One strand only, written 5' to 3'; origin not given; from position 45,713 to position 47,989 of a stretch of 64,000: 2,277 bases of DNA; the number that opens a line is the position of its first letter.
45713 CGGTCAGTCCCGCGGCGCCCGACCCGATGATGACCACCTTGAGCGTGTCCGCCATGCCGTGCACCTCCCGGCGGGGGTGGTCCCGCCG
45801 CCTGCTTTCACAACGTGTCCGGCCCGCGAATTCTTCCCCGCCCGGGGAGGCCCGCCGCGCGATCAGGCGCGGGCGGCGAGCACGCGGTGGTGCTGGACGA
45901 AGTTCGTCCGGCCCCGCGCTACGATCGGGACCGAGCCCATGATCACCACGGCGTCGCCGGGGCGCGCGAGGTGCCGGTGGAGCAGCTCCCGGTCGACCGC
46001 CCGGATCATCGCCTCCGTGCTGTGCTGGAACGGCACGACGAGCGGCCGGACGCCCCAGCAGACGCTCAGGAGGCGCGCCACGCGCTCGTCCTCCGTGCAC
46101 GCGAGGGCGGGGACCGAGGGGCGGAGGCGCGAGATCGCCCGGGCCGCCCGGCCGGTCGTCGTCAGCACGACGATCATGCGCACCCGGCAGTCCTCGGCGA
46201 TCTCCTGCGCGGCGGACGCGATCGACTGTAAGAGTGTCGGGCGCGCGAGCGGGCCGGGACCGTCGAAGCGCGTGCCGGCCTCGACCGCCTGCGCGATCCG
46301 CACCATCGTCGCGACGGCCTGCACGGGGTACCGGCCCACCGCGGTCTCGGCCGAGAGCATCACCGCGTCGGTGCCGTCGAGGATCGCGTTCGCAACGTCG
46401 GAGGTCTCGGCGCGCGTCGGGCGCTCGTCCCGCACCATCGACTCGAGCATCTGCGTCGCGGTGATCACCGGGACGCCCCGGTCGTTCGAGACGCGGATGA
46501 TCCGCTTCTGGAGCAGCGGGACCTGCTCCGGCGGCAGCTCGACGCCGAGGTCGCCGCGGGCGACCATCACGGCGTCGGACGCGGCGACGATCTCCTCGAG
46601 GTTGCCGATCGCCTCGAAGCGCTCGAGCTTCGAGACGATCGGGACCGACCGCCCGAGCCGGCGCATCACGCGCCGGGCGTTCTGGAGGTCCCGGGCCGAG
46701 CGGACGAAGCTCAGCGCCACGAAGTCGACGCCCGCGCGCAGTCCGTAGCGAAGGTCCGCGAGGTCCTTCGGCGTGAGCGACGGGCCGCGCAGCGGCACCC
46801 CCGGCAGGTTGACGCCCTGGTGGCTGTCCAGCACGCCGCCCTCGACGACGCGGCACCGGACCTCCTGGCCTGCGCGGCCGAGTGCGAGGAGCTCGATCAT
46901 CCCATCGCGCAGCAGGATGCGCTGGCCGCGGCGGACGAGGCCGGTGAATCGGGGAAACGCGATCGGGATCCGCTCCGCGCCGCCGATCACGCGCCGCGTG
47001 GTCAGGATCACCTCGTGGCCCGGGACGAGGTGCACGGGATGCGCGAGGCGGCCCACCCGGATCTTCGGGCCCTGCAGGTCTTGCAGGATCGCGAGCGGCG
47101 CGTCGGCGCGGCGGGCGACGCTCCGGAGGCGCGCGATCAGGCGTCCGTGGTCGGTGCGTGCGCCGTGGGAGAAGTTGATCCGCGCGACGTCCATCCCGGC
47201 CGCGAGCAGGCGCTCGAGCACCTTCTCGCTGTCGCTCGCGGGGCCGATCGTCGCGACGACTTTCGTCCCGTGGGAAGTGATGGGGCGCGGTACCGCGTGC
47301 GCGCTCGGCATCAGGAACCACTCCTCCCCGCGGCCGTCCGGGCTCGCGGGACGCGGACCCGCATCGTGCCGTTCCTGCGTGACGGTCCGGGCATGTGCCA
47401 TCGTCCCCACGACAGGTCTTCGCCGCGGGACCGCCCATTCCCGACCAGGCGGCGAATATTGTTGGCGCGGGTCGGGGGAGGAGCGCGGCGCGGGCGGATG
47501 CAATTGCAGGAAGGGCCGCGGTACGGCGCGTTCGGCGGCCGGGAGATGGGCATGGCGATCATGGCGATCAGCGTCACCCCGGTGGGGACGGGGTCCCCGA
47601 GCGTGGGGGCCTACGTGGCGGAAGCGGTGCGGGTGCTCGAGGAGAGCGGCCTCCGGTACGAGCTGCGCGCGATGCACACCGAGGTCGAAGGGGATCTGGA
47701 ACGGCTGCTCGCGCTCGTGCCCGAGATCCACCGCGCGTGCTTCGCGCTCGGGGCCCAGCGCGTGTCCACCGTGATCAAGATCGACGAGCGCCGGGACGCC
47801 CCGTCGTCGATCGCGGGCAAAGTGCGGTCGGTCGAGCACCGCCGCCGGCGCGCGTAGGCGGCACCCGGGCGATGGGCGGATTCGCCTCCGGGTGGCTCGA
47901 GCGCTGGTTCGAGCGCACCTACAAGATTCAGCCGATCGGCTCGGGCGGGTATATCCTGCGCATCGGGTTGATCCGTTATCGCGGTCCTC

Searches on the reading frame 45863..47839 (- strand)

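Call 31: search_protein_families(library=pfam, proteins=[window:45863-47839:-])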
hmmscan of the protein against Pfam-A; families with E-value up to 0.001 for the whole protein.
window:45863-47839:- (658 aa): 2 families
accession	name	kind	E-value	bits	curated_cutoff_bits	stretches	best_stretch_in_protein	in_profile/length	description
PF00224.27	PK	-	3e-108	362.2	30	1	192-509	4-328/328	Pyruvate kinase, barrel domain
PF02887.21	PK_C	-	3.8e-28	98.3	28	1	539-648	2-111/114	Pyruvate kinase, alpha/beta domain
